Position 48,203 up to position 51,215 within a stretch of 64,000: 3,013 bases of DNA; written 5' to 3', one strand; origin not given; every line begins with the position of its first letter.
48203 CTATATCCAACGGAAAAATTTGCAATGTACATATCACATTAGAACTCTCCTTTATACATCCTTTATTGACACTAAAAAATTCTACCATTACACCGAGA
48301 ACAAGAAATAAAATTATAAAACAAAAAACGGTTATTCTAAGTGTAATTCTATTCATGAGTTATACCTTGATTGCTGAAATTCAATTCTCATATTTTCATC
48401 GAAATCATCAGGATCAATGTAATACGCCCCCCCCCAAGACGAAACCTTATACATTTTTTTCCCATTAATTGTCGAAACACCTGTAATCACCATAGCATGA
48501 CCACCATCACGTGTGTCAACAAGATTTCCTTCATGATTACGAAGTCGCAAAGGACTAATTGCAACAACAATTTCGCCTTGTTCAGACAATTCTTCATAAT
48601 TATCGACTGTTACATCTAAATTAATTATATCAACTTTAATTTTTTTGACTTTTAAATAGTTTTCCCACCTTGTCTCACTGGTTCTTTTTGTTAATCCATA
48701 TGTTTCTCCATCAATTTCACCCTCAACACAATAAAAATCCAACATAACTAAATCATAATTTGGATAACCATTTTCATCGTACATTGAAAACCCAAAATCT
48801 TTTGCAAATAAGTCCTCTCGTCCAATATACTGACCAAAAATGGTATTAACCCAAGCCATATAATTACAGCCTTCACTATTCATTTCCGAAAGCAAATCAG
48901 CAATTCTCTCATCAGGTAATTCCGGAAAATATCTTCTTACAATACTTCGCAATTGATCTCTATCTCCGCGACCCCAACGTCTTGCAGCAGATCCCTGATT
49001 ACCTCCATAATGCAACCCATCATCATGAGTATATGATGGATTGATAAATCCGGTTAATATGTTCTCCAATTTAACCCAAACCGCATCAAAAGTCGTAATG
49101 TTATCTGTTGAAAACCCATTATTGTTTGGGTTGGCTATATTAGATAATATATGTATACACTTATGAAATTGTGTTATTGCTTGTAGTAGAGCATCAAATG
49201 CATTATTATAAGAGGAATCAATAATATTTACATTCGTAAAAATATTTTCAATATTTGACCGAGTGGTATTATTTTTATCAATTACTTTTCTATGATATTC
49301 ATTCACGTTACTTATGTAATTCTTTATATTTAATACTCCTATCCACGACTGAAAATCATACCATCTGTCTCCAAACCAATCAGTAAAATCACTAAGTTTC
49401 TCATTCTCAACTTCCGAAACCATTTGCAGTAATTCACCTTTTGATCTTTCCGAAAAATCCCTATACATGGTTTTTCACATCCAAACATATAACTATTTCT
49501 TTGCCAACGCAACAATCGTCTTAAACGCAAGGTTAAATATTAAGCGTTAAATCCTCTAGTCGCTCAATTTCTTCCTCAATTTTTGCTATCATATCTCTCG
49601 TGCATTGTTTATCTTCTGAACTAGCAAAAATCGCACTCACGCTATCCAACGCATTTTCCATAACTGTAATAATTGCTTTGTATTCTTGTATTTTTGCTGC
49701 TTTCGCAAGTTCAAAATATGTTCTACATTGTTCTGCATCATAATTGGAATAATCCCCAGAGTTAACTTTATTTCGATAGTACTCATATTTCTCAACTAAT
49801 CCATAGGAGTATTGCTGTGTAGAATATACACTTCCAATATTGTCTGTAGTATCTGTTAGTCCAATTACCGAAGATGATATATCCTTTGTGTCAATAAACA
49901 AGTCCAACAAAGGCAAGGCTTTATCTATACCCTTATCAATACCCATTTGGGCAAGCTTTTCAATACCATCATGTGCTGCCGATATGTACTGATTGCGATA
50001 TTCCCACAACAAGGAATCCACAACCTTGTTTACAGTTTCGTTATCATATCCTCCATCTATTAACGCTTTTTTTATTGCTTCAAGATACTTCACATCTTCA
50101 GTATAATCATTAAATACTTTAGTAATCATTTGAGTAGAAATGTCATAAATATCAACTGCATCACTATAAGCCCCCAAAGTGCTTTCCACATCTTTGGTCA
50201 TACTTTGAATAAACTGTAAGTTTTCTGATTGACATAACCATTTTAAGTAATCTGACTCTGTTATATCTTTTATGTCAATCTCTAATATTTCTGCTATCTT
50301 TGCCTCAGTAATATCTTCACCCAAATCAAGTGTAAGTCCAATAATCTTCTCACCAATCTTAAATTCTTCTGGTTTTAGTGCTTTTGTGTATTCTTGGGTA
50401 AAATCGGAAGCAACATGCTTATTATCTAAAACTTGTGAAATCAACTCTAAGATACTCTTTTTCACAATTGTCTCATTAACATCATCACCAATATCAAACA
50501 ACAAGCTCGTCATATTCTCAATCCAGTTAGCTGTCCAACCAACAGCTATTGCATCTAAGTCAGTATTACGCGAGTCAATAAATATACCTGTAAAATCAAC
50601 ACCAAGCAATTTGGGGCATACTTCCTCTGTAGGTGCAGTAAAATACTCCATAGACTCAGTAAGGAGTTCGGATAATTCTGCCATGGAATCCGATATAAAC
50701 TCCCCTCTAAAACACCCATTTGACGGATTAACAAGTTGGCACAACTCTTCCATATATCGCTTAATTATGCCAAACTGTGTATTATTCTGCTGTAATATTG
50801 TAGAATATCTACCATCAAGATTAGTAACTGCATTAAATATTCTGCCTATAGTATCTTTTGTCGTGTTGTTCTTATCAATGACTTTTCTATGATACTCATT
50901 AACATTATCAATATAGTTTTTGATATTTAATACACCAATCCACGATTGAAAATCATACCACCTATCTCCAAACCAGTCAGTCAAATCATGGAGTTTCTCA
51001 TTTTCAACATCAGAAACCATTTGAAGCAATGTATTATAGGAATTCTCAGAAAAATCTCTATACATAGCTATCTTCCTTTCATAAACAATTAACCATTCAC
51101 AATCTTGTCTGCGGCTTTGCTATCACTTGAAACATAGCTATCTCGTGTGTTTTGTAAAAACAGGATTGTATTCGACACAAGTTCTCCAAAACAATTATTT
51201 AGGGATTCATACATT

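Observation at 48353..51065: Two adjacent effectors share an unrecognised ~115-aa N-terminal domain (not LXG-like by eye) with divergent C-termini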

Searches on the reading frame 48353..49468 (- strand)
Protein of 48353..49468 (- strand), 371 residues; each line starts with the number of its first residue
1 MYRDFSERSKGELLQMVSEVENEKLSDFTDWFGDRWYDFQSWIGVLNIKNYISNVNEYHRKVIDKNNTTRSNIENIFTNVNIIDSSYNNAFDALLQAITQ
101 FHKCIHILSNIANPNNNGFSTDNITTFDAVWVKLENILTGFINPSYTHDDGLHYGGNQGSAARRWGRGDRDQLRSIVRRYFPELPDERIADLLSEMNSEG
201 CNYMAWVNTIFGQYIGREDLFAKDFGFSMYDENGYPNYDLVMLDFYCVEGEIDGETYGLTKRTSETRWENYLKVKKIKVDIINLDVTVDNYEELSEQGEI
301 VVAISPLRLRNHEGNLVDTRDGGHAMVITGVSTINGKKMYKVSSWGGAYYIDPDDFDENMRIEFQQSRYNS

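Call 4: search_protein_families(library=pfam, proteins=[window:48353-49468:-], max_evalue=1)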
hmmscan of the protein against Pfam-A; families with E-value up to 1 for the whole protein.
window:48353-49468:- (371 aa): 0 families

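Call 5: search_protein_families(library=ncbifam, proteins=[window:48353-49468:-], max_evalue=1)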
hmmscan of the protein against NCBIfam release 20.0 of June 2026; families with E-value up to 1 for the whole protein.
window:48353-49468:- (371 aa): 1 family
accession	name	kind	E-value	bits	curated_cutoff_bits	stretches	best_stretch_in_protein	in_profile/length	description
NF007113.1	PRK09562.1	equivalog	0.18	11.4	208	1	48-133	163-247/251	nucleoside triphosphate pyrophosphohydrolase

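Call 68: search_solved_structures(query=A6, max_evalue=10, show_alignments=2)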
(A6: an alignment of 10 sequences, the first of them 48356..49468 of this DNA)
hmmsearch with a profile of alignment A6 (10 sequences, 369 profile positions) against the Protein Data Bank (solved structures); distinct sequences matched with E-value up to 10: 27.
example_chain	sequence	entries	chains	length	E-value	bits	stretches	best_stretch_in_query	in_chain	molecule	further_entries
9j1l_1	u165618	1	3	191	0.078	15.5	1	37-127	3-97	Alpha-amylase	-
5mfm_C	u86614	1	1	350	0.093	15.3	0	99-197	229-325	Importin subunit alpha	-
6s9o_A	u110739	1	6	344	0.094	15.2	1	99-202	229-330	designed Armadillo repeat protein with internal Lock1 fused to target peptide KRKRKLKFKR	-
5mfm_A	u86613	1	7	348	0.098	15.2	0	99-197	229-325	YIIIM6AII_GS11_(KR)5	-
4db6_A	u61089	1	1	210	0.13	14.8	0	99-197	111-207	Armadillo repeat protein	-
5aei_A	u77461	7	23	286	0.16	14.5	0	99-197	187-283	DESIGNED ARMADILLO REPEAT PROTEIN YIIIM5AII | YIIIM5AII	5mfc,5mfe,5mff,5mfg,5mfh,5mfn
5mfo_A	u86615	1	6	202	0.18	14.4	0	99-170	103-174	YIIIM3AIII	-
4db9_A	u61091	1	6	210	0.18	14.3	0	96-162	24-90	Armadillo repeat protein, YIIIM3AIII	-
5mfl_A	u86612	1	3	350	0.2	14.1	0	99-197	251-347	(KR)5_GS10_YIIIM6AII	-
6s9p_A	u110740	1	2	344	0.25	13.9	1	99-202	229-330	internal Lock2 fused to target peptide KRKAKITWKR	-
2ixn_A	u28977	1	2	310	0.38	13.2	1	99-194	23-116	SERINE/THREONINE-PROTEIN PHOSPHATASE 2A ACTIVATOR 2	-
9nzg_A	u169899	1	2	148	0.44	13.1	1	70-156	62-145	De novo designed protein, EPIC Q51N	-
7ju4_B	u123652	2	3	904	0.47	13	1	54-182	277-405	Flagellar-associated protein 172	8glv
9nze_A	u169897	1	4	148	0.53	12.8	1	70-156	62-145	De novo designed protein, EPIC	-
9eh1_S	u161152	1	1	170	0.54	12.7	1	72-162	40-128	Transcription elongation factor A protein 1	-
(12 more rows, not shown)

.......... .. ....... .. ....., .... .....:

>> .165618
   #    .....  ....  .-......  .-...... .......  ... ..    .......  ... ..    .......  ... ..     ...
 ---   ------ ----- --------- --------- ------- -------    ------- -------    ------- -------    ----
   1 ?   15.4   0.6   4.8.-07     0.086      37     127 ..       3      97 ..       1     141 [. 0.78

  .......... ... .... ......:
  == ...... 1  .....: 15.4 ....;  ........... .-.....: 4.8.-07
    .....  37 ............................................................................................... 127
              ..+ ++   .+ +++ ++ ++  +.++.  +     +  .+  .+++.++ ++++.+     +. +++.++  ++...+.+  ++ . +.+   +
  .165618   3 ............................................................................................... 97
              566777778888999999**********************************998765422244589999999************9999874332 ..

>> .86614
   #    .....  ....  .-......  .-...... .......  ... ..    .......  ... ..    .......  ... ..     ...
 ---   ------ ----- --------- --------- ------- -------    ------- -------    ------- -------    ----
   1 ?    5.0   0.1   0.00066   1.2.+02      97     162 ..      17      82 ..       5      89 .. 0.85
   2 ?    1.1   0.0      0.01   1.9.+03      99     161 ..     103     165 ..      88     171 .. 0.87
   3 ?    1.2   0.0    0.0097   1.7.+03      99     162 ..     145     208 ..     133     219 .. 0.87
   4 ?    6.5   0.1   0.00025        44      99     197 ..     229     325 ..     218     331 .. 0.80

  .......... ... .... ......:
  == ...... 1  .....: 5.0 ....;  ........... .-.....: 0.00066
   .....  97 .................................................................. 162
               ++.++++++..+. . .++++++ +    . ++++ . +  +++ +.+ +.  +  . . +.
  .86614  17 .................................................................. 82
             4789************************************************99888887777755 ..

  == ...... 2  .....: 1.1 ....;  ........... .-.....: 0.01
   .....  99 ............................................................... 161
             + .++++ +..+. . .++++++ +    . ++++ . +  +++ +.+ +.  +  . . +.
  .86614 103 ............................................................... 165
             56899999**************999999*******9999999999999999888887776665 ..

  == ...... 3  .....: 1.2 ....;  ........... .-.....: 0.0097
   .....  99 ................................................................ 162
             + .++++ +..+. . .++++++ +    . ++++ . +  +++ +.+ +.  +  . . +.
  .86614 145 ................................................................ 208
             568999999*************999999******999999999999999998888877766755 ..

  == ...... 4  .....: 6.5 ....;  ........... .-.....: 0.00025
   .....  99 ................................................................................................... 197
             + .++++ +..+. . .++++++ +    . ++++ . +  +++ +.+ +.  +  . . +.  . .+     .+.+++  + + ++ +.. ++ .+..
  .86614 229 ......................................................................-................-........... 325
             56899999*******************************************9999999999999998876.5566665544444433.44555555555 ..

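Call 75: predict_structure(alignment_id=A7)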
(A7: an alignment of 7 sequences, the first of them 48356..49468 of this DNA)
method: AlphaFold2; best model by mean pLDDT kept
length: 371 residues; sequences in the alignment: 7
mean_pLDDT: 67.9   pTM: 0.49
mean pLDDT of the five models: 67.9, 66.1, 61.8, 61.2, 61.2
residues with pLDDT >= 90: 24; 70-90: 172; 50-70: 101; < 50: 74
segments of 3 or more residues with pLDDT < 50: 1-4, 24-67, 140-157, 260-263
pLDDT, mean of each block of 10 residues (from residue 1): 53 63 45 40 38 43 49 66 60 68 72 65 72 63 31 45 78 87 85 71 67 74 86 75 76 51 62 76 87 83 85 88 78 93 74 88 77 47
secondary structure, 60 per line:
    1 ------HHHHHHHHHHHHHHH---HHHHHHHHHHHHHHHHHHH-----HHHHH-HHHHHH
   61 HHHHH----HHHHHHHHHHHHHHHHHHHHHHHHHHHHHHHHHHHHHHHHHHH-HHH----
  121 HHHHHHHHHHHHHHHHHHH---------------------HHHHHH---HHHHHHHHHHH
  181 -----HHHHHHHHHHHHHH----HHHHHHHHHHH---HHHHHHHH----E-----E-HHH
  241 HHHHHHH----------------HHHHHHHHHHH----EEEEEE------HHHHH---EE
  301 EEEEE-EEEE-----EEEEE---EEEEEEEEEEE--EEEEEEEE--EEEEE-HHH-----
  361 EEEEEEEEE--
elements in order: H7-21 H25-43 H49-53 H55-65 H70-112 H121-139 H161-166 H170-180 H186-199 H204-214 H218-225 H238-247 H264-274 E279-284 H291-295 E299-305 E307-310 E316-320 E324-334 E337-344 E347-351 E361-369

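Call 77: fold_search(model_id=the predicted structure, library=pdb)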
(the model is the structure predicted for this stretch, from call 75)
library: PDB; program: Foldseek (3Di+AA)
matches with E <= 10: 361; with E <= 0.001: 0
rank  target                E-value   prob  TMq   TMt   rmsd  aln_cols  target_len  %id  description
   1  8oig_A                3.0e-03  1.00  0.23  0.43   9.3       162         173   16  Crystal Structure of Staphopain C from Staphylococcus aureus (released 2023-06-21)
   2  1y4h_A                3.7e-03  1.00  0.24  0.44   9.6       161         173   14  Wild type staphopain-staphostatin complex (released 2005-01-18)
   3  1pxv_A                6.7e-03  0.99  0.23  0.41   9.9       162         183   15  The staphostatin-staphopain complex: a forward binding inhibitor in complex with its target cysteine protease (released 2003-10-21)
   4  1x9y_A                2.0e-02  0.98  0.24  0.26   9.6       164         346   13  The prostaphopain B structure (released 2004-11-23)
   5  1huc_B                4.2e-02  0.99  0.18  0.30   5.9       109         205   18  THE REFINED 2.15 ANGSTROMS X-RAY CRYSTAL STRUCTURE OF HUMAN LIVER CATHEPSIN B: THE STRUCTURAL BASIS FOR ITS SPECIFICIT (released 1995-01-26)
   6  1sp4_B                4.5e-02  0.99  0.18  0.31   6.5       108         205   15  Crystal structure of NS-134 in complex with bovine cathepsin B: a two headed epoxysuccinyl inhibitor extends along the (released 2004-05-04)
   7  3ai8_A                4.7e-02  0.98  0.18  0.25   6.5       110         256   14  Cathepsin B in complex with the nitroxoline (released 2011-05-18)
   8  9fn4_A                5.9e-02  0.35  0.16  0.22  11.7       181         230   10  DUBS Parachlamydia sp. PcJOS (released 2025-04-23)
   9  1qdq                  6.2e-02  0.98  0.18  0.26   6.5       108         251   15  X-RAY CRYSTAL STRUCTURE OF BOVINE CATHEPSIN B-CA074 COMPLEX (released 2000-07-10)
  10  5gke_A                7.3e-02  0.57  0.15  0.21   7.2       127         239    8  Structure of EndoMS-dsDNA1 complex (released 2016-11-02)
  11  4i04_A                7.7e-02  0.97  0.18  0.21   6.4       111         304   15  Structure of zymogen of cathepsin B1 from Schistosoma mansoni (released 2014-02-05)
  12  3s3r_B                7.7e-02  0.97  0.18  0.25   6.7       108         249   15  Structure of cathepsin B1 from Schistosoma mansoni in complex with K11777 inhibitor (released 2011-08-10)
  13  9fpa_A                8.2e-02  0.35  0.18  0.26  11.0       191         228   10  DUBS Parachlamydia sp. PcJOS orthorhombic crystal form (released 2025-04-23)
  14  1gmy_A                9.1e-02  0.98  0.21  0.29   4.4       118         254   19  Cathepsin B complexed with dipeptidyl nitrile inhibitor (released 2002-09-19)
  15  1cte_A                9.1e-02  0.97  0.18  0.26   6.5       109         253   15  CRYSTAL STRUCTURES OF RECOMBINANT RAT CATHEPSIN B AND A CATHEPSIN B-INHIBITOR COMPLEX: IMPLICATIONS FOR STRUCTURE-BASE (released 1995-07-31)
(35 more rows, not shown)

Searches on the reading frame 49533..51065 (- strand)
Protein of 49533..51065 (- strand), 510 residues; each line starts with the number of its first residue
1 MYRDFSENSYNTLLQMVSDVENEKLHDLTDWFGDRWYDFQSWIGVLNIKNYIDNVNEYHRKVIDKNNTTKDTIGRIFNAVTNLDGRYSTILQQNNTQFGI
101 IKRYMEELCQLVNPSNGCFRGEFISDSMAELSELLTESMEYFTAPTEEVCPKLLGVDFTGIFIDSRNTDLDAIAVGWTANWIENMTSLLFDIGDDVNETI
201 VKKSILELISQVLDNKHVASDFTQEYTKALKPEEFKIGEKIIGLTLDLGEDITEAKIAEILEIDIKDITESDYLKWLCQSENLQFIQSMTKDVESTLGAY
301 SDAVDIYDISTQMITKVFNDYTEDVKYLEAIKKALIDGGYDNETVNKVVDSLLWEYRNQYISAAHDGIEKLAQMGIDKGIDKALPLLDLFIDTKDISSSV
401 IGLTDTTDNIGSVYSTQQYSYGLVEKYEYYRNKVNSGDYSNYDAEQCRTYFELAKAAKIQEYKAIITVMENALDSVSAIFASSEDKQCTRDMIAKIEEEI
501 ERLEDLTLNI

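Call 4: search_protein_families(library=pfam, proteins=[window:49533-51065:-], max_evalue=1)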
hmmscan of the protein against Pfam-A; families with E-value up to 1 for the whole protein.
window:49533-51065:- (510 aa): 4 families
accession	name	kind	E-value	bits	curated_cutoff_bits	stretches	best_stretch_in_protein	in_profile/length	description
PF05499.17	DMAP1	-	0.034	14.5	25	1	287-349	98-158/167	DNA methyltransferase 1-associated protein 1 (DMAP1)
PF02520.22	ANIS5_cation-bd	-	0.039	14.5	29.3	0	50-95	32-77/109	SXP/RAL-2 family protein Ani s 5-like, metal-binding domain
PF12916.12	DUF3834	-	0.073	12.7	22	1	388-498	86-197/202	Protein of unknown function (DUF3834)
PF14637.11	FNIP_M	-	0.13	12.8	25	1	48-120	53-125/230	Folliculin-interacting protein middle domain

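Call 5: search_protein_families(library=ncbifam, proteins=[window:49533-51065:-], max_evalue=1)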
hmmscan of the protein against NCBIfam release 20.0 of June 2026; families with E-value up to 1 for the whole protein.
window:49533-51065:- (510 aa): 3 families
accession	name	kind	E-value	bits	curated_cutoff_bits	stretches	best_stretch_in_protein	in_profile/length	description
NF012017.0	PRK15473.1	equivalog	0.0025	17.2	408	0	172-226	193-254/257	cobalt-precorrin-4 methyltransferase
TIGR04197.1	T7SS_SACOL2603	subfamily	0.0084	16.6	26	1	280-332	19-71/85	TIGR04197 family type VII secretion effector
NF009646.0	PRK13182.1-1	equivalog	0.037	13.9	262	1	49-94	42-87/180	chromosome-anchoring protein RacA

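Call 57: list_cluster_members(proteins=[window:49536-51065:-, window:48356-49468:-, L013:10001-11746:+, L041:9980-14980:+, L041:10001-14980:+, L026:10001-11467:+, L041:6455-7642:+])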
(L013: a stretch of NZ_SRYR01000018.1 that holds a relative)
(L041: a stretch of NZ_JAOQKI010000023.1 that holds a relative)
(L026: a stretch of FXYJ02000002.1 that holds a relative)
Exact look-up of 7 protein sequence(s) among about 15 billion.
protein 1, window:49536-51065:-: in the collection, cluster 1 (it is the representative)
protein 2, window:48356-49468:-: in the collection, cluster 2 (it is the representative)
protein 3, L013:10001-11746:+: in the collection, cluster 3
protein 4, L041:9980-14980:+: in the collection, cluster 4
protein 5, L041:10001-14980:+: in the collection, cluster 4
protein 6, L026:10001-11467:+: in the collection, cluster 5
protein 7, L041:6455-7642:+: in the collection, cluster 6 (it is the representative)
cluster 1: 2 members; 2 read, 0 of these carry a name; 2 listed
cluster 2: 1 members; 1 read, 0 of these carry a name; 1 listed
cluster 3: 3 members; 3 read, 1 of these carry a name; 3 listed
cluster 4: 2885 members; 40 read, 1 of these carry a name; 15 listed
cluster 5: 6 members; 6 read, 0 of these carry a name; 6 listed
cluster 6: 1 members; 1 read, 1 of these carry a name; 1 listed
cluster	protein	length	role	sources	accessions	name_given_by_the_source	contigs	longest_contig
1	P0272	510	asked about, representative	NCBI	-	-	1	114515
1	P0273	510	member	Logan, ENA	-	-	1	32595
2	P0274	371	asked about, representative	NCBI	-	-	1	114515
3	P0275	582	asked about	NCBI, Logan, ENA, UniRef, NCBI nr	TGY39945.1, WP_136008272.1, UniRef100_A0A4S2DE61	hypothetical protein E5347_16225 [Clostridium sartagoforme] | Uncharacterized protein n=1 Tax=Clostridium sartagoforme TaxID=84031 ... | hypothetical protein [Clostridium sartagoforme]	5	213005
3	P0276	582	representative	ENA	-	-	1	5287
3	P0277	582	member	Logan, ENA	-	-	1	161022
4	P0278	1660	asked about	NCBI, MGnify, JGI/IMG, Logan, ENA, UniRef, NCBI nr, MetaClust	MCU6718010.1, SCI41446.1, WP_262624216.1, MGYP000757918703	DUF6531 domain-containing protein [Roseburia amylophila] | FL=1 | DUF6531 domain-containing protein n=1 Tax=Roseburia amylophila TaxID=2981794 ...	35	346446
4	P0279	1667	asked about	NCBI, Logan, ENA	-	-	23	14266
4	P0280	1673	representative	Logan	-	-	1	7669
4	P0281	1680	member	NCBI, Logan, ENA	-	-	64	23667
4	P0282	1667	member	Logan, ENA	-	-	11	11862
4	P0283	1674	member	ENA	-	-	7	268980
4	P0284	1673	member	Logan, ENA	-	-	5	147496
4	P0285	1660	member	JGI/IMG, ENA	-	-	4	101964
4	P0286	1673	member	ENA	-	-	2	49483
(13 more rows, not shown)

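Call 72: find_encoding_contigs(protein=window:49536-51065:-, flank=2000, max_places=3)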
Protein window:49536-51065:- (510 aa): no gene with exactly this product is on record in the collection.
